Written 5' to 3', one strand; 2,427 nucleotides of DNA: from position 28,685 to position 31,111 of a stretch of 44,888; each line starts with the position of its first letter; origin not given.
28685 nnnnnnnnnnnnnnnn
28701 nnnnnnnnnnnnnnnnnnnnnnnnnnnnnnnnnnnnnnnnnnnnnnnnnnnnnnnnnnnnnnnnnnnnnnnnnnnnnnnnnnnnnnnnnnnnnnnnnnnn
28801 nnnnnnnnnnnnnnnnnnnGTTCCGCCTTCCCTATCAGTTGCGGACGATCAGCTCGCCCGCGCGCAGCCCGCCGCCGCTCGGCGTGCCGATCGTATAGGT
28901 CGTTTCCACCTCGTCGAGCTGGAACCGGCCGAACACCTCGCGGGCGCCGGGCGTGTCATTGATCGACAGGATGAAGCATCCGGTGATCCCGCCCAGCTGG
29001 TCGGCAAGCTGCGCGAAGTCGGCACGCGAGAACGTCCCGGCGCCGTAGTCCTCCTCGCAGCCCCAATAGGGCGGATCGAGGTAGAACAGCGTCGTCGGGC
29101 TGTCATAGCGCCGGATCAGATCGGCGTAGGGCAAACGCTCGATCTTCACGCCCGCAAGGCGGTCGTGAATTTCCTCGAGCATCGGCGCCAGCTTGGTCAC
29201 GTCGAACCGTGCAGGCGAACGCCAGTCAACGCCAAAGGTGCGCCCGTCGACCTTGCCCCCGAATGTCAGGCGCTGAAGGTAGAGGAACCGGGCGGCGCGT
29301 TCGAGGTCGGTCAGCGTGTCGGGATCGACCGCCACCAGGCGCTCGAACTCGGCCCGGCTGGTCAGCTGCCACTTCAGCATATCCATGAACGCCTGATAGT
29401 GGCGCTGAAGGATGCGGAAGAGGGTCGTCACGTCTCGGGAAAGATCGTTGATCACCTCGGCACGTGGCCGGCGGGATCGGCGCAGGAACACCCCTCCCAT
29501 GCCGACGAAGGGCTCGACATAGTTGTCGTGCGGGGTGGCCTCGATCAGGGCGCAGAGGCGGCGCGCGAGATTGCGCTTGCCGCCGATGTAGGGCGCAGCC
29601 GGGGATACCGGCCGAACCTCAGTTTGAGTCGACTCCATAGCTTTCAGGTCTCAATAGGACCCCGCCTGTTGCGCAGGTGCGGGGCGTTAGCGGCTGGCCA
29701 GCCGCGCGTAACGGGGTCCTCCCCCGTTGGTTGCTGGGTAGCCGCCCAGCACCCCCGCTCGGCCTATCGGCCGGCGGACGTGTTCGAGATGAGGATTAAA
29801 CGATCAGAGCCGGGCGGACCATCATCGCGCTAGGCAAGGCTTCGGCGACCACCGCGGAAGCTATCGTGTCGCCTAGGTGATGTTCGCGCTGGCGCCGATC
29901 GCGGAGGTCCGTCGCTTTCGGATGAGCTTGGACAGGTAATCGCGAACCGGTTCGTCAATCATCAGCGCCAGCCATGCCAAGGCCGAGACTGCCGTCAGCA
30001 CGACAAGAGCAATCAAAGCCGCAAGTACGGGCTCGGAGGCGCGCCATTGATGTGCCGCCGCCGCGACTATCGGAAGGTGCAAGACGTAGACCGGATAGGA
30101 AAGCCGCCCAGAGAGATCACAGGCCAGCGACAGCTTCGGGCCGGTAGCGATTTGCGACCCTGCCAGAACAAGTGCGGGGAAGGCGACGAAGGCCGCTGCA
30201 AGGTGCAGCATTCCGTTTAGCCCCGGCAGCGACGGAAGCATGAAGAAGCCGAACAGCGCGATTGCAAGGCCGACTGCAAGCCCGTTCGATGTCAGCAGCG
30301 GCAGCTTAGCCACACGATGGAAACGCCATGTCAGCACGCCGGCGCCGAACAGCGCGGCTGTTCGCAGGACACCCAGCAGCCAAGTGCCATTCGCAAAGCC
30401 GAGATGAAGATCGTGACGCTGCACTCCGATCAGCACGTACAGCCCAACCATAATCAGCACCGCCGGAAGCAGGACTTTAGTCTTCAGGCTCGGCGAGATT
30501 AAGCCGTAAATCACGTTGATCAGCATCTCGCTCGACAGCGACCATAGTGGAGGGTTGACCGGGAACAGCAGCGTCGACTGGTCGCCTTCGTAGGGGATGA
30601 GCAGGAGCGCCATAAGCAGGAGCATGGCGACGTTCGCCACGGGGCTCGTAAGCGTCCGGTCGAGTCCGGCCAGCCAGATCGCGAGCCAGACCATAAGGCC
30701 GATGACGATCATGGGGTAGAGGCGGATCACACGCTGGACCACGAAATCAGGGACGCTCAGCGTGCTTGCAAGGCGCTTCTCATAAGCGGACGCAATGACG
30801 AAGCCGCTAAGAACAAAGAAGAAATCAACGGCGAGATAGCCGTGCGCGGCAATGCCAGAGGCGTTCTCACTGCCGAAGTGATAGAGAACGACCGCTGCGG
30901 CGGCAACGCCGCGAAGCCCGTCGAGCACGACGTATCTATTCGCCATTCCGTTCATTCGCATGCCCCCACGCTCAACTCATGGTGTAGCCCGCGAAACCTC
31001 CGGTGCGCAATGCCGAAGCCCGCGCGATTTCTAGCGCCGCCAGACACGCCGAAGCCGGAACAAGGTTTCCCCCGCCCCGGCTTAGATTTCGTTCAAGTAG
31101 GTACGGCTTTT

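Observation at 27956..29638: Dam-like methyltransferase followed 16 nt later by an unrecognisable 287-aa protein in a lower-GC patch: cryptic R-M or new defence pair?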

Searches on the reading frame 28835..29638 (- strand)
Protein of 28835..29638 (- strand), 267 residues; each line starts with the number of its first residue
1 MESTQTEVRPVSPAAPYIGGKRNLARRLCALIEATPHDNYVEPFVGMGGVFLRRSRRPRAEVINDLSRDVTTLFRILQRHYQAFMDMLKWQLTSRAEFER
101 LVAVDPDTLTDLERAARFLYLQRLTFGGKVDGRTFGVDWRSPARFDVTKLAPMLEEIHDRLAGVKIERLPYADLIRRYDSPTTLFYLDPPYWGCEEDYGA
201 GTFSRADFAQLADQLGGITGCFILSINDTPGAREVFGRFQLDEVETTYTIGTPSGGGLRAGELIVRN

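Call 3: search_protein_families(library=pfam, proteins=[window:28835-29638:-], max_evalue=0.1)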
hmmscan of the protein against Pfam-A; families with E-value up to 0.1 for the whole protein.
window:28835-29638:- (267 aa): 1 family
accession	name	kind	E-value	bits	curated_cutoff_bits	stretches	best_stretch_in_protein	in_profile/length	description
PF02086.21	MethyltransfD12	-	8.5e-21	75.3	22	1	17-250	1-253/253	D12 class N6 adenine-specific DNA methyltransferase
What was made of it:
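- Checked: The methylase (28835-29638, -, 267 aa) matches PF02086 MethyltransfD12 (E 8.5e-21, 75 bits against a cut-off of 22; call 3).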

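Call 4: search_protein_families(library=padloc, proteins=[window:28835-29638:-], max_evalue=0.1)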
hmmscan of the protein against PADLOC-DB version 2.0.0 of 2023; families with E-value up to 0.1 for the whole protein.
window:28835-29638:- (267 aa): 18 families
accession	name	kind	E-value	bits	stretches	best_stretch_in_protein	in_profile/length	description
PDLC03253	MTase_II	-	1.1e-54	183.9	1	12-267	4-252/253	Type II methyltransferase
PDLC03294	MTase_II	-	4.9e-28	96.5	1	12-267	5-270/272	Type II methyltransferase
PDLC03247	MTase_II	-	2.8e-26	90.4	1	17-249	8-245/282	Type II methyltransferase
PDLC04018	PD-Lambda-5_B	-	5.4e-20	69.8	1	17-251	10-258/291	-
PDLC03735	oMTase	-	2.3e-18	64.6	1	13-256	9-270/284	orphan methyltransferase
PDLC03244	MTase_II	-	1.5e-17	61.7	1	15-191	31-210/295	Type II methyltransferase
PDLC03261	MTase_II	-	1.2e-14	51.5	1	13-264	26-283/643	Type II methyltransferase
PDLC03729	oMTase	-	1.6e-14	52.1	1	17-264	10-265/275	orphan methyltransferase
PDLC03358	MTase_II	-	2e-14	51.6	1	17-244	10-253/301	Type II methyltransferase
PDLC03717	oMTase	-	2.4e-14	51.4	1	17-200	8-195/285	orphan methyltransferase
PDLC03266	MTase_II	-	8.2e-11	39.8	1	11-150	14-154/285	Type II methyltransferase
PDLC04019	PD-Lambda-5_B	-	2.3e-07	28.9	1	17-158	9-161/167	-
PDLC03344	MTase_II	-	4.8e-06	24.5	1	13-129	5-124/154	Type II methyltransferase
PDLC03349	MTase_II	-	9.2e-06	22.9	1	17-88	11-82/374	Type II methyltransferase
PDLC03383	MTase_II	-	3.2e-05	21.5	1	14-81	21-85/318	Type II methyltransferase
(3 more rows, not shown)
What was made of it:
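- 28835..29638 (-): D12-class (alpha-type, Dam-like) N6-adenine DNA methyltransferase, 267 aa. It is a solitary phage-type methylase. PADLOC MTase_II E 1.1e-54 (call 4).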

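Call 5: search_protein_families(library=phrogs, proteins=[window:28835-29638:-], max_evalue=0.1)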
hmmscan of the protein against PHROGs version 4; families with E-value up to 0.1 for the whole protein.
window:28835-29638:- (267 aa): 6 families
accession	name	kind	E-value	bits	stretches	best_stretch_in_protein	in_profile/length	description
phrog_56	-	other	4.9e-75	255.1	1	6-267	56-322/647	DNA methyltransferase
phrog_13242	-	unknown function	2.8e-23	83.6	1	19-215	33-221/450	-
phrog_1996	-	other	3.8e-23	83.1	1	143-267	16-140/150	DNA methyltransferase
phrog_26700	-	unknown function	1.9e-08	34.3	1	11-129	6-127/552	-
phrog_116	-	other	4.4e-05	23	1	39-128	537-628/779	DNA methyltransferase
phrog_23217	-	unknown function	0.018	16.2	1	17-57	9-47/109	-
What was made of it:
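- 28835..29638 (-): PF02086 E 8.5e-21 (call 3). phrog_56 E 4.9e-75 (call 5).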

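Call 7: search_protein_families(library=ncbifam, proteins=[window:28835-29638:-], max_evalue=0.1)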
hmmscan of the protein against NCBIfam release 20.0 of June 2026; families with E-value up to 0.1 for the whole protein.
window:28835-29638:- (267 aa): 2 families
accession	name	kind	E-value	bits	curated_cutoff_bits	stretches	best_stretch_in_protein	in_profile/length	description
TIGR00571.1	dam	subfamily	6e-18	65.5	114.85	1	13-265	3-265/267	Dam family site-specific DNA-(adenine-N6)-methyltransferase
NF008152.0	PRK10904.1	equivalog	2.3e-06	27.2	441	1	38-262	29-263/271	adenine-specific DNA-methyltransferase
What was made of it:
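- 28835..29638 (-): TIGR00571 Dam scores 65.5 bits, below its 114.85 cut-off (call 7).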

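Call 47: search_dna_similar(query=window:28835-29638:-, collection=phages, mode=protein, max_evalue=1e-10, max_rows=25)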
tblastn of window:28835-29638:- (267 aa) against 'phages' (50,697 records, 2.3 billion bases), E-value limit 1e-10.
Records with a match: 216; places in all: 221; records where one place covers at least 80% of the query: 172.
Best place of each record, by identity: 60-80% 4; <60% 212.
By first word of the organism name: Burkholderia 28; Bacteriophage 27; Vibrio 19; Pseudomonas 16; Campylobacter 11; Acinetobacter 9; Streptococcus 9; Mycoplasma 7; Microcystis 6; Caudoviricetes 6; and 42 more.
By host as written in the record: - 45; Burkholderia sp. 16; Helicobacter heilmannii 6; Pseudomonas aeruginosa 4; Haloarcula californiae 4; Streptococcus thermophilus ST62990 4; Microcystis aeruginosa 3; Burkholderia pseudomallei 3; and 102 more.
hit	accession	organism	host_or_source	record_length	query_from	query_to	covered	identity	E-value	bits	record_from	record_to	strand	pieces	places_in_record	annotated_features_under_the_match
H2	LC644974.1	Komagataeibacter phage phiKM1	Komagataeibacter maltaceti NBRC 14815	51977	1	265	99%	62.6%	5e-104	337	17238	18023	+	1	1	DNA-adenine methylase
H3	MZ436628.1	Microcystis phage Mwe-Yong1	Microcystis sp.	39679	6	265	97%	63.8%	4e-101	328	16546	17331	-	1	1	DNA adenine methylase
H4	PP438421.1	Microcystis phage Mae-JY29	Microcystis aeruginosa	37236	8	251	91%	66.0%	7e-102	330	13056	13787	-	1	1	hypothetical protein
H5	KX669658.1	Ochrobactrum phage POA1180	Ochrobactrum anthropi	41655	1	265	99%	59.6%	8e-98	318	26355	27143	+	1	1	site-specific DNA methylase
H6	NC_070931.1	Ochrobactrum phage POA1180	Ochrobactrum anthropi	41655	1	265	99%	59.6%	8e-98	318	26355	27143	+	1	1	site-specific DNA methylase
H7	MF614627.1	Sinorhizobium phage phi2LM21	Sinorhizobium sp. LM21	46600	6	249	91%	63.9%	8e-99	322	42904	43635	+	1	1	adenine specific DNA methyltransferase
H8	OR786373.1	Sinorhizobium phage Aussie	Sinorhizobium meliloti NRRL L-50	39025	8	265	97%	59.3%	4e-94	308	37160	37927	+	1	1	DNA methyltransferase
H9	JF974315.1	Rhizobium phage RR1-B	Rhizobium radiobacter P007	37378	17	267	94%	59.4%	4e-91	300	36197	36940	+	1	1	adenine specific DNA methyltransferase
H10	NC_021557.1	Rhizobium phage RR1-B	Rhizobium radiobacter P007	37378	17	267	94%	59.4%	4e-91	300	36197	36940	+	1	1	DNA methyltransferase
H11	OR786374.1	Sinorhizobium phage StopSmel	Sinorhizobium meliloti NRRL L-50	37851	8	265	97%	57.0%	1e-89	295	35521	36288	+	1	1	DNA methyltransferase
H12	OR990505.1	Burkholderia phage vB_HM795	Burkholderia pseudomallei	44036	3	265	99%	42.6%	2e-55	197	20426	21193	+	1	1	DNA methyltransferase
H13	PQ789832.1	Burkholderia phage vB_E438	Burkholderia sp.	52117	3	265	99%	42.2%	2e-54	194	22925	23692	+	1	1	DNA adenine methylase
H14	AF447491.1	Burkholderia phage phiE125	-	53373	3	265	99%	42.2%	2e-54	194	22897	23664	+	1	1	27: gp27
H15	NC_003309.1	Burkholderia phage phiE125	Burkholderia thailandensis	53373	3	265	99%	42.2%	2e-54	194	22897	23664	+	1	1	DNA methyltransferase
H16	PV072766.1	Burkholderia phage vB_E253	Burkholderia sp.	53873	3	265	99%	42.2%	2e-54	194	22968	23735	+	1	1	DNA adenine methylase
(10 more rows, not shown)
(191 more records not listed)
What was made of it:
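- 28835..29638 (-): Homologs occur in 216 phage records (call 47).
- It matches phrog_56 at E 4.9e-75 (call 5) and has homologs in 216 phage records (call 47).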

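Call 49: get_annotated_region(hit=H2, flank=2500)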
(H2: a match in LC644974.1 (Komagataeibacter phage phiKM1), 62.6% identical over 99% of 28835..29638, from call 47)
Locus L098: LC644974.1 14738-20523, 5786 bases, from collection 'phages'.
description: Komagataeibacter phage phiKM1 DNA, complete genome.
organism: Komagataeibacter phage phiKM1 (NCBI taxid 2860317)
taxonomy: Viruses; Duplodnaviria; Heunggongvirae; Uroviricota; Caudoviricetes
host: Komagataeibacter maltaceti NBRC 14815; source: -; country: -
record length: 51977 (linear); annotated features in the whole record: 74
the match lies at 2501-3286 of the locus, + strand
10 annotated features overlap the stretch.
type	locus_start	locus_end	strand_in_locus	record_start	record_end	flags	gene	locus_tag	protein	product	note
CDS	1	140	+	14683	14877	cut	-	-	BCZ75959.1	hypothetical protein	PhiKM1_270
CDS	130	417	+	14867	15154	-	-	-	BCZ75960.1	hypothetical protein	PhiKM1_280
CDS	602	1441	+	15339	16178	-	-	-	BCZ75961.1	integrase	PhiKM1_290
CDS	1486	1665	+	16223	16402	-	-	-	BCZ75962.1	hypothetical protein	PhiKM1_300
CDS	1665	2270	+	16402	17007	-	-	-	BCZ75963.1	hypothetical protein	PhiKM1_310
CDS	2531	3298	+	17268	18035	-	-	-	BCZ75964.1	DNA-adenine methylase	PhiKM1_320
CDS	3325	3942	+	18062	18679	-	-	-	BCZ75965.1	hypothetical protein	PhiKM1_330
CDS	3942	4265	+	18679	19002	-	-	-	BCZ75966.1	HNH nucleases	PhiKM1_340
CDS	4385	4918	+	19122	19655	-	-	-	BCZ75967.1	phage terminase small subunit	PhiKM1_350; frameshifted, insertion at around 19683,19607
CDS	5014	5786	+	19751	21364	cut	-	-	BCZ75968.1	phage terminase large subunit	PhiKM1_360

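Call 50: get_annotated_region(hit=H5, flank=2500)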
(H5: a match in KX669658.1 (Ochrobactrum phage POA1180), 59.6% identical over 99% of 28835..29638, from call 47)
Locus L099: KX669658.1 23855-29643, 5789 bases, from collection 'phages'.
description: Ochrobactrum phage POA1180, complete genome.
organism: Ochrobactrum phage POA1180 (NCBI taxid 1897640)
taxonomy: Viruses; Duplodnaviria; Heunggongvirae; Uroviricota; Caudoviricetes; Abaiavirus; Abaiavirus POA1180
host: Ochrobactrum anthropi; source: -; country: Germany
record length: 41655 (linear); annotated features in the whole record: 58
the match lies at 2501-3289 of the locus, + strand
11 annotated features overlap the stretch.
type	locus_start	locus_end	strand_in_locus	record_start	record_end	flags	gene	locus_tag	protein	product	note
CDS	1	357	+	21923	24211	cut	-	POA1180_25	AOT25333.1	tail tape measure protein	GP25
CDS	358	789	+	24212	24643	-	-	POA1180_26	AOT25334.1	tail protein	GP26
CDS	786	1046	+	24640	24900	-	-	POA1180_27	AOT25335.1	tail protein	GP27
CDS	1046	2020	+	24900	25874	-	-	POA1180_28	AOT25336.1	hypothetical protein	GP28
CDS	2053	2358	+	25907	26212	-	-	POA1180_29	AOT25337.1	hypothetical protein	GP29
CDS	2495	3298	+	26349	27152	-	-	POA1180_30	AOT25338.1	site-specific DNA methylase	GP30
CDS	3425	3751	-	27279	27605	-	-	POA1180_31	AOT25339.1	chromate transport protein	GP31; chromate transport protein ChrA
CDS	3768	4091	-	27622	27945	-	-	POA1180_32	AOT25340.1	chromate resistance protein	GP32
CDS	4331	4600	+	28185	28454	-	-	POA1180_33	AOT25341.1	ATPase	GP33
CDS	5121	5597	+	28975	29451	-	-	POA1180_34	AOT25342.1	hypothetical protein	GP34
CDS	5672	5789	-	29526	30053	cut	-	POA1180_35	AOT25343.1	transcription regulator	GP35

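Call 51: get_annotated_region(hit=H7, flank=2500)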
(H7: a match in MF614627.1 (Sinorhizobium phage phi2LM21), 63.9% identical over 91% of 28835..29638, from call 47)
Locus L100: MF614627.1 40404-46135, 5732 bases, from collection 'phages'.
description: Sinorhizobium phage phi2LM21, complete genome.
organism: Sinorhizobium phage phi2LM21 (NCBI taxid 2029632)
taxonomy: Viruses; Duplodnaviria; Heunggongvirae; Uroviricota; Caudoviricetes
host: Sinorhizobium sp. LM21; source: -; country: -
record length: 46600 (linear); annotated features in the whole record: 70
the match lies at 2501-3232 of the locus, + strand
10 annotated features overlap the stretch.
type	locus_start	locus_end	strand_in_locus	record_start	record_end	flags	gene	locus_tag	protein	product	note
CDS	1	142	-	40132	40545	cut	-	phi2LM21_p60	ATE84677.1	hypothetical protein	-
CDS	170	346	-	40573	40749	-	-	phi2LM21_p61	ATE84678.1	hypothetical protein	-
CDS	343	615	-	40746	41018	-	-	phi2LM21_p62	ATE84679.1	hypothetical protein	-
CDS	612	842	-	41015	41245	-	-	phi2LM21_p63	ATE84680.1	hypothetical protein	-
CDS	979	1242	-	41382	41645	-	-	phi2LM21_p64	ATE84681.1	hypothetical protein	-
CDS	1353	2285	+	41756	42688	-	-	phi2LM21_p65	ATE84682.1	ATP-dependent DNA ligase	NHEJ DBS DNA repair ligase clustered with Ku protein, LigD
CDS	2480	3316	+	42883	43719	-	-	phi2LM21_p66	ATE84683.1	adenine specific DNA methyltransferase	-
CDS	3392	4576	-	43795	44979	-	-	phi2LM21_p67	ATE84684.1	hypothetical protein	-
CDS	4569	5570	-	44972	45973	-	-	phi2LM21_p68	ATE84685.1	nucleoid-associated protein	-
CDS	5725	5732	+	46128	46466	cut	-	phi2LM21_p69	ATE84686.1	hypothetical protein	-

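Call 52: get_annotated_region(hit=H3, flank=2500)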
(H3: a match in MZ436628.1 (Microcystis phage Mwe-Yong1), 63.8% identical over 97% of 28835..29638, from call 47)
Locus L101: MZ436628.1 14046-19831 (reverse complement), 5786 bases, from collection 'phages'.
description: Microcystis phage Mwe-Yong1112-1, complete genome.
organism: Microcystis phage Mwe-Yong1 (NCBI taxid 2852111)
taxonomy: Viruses; Duplodnaviria; Heunggongvirae; Uroviricota; Caudoviricetes
host: Microcystis sp.; source: -; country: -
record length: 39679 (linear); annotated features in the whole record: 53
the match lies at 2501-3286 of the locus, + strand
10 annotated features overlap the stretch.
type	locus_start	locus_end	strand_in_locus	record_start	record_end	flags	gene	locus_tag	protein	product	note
CDS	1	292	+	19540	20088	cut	-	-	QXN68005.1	hypothetical protein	-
CDS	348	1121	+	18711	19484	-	-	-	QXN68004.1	hypothetical protein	-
CDS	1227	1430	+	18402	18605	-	-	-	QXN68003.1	hypothetical protein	-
CDS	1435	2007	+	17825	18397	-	-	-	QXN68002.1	hypothetical protein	-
CDS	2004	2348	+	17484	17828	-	-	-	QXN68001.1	hypothetical protein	-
CDS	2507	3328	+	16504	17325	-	-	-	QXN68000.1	DNA adenine methylase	-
CDS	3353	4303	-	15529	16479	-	-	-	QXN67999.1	hypothetical protein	-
CDS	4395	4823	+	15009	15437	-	-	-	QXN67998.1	hypothetical protein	Mu-like prophage protein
CDS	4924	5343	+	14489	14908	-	-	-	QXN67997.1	tail protein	-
CDS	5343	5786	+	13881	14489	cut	-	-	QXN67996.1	major tail protein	-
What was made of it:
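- Closest known: Solitary. Same: It sits in phage accessory regions with variable neighbours and no cognate endonuclease (calls 49-52).
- The four closest phage homologs (60-66% identity) have four different neighbours, none an annotated restriction enzyme or a family member (calls 49-52). The closest methylase homologs are solitary with variable neighbours (calls 49-52).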

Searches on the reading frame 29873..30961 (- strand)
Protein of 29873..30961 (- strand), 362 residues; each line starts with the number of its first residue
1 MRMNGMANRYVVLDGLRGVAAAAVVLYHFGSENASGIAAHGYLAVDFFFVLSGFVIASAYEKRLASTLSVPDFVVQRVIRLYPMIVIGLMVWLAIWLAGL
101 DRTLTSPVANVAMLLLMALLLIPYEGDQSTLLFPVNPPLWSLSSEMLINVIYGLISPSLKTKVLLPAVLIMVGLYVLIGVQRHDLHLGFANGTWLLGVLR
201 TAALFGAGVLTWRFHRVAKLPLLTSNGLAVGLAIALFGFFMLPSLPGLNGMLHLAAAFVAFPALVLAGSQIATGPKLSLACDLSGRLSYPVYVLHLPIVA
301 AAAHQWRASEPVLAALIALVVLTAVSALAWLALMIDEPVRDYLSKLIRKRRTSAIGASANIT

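Call 3: search_protein_families(library=pfam, proteins=[window:29873-30961:-], max_evalue=0.1)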
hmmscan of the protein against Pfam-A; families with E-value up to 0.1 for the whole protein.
window:29873-30961:- (362 aa): 1 family
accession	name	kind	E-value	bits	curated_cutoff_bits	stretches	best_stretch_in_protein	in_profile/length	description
PF01757.29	Acyl_transf_3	-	3.7e-26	92.4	31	1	13-330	4-325/326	Acyltransferase domain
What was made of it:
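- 29873..30961 (-): Acyltransferase_3 membrane protein with low G+C (60.5%). It is a neighbouring accessory gene upstream of the methylase. PF01757 E 3.7e-26 (call 3).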
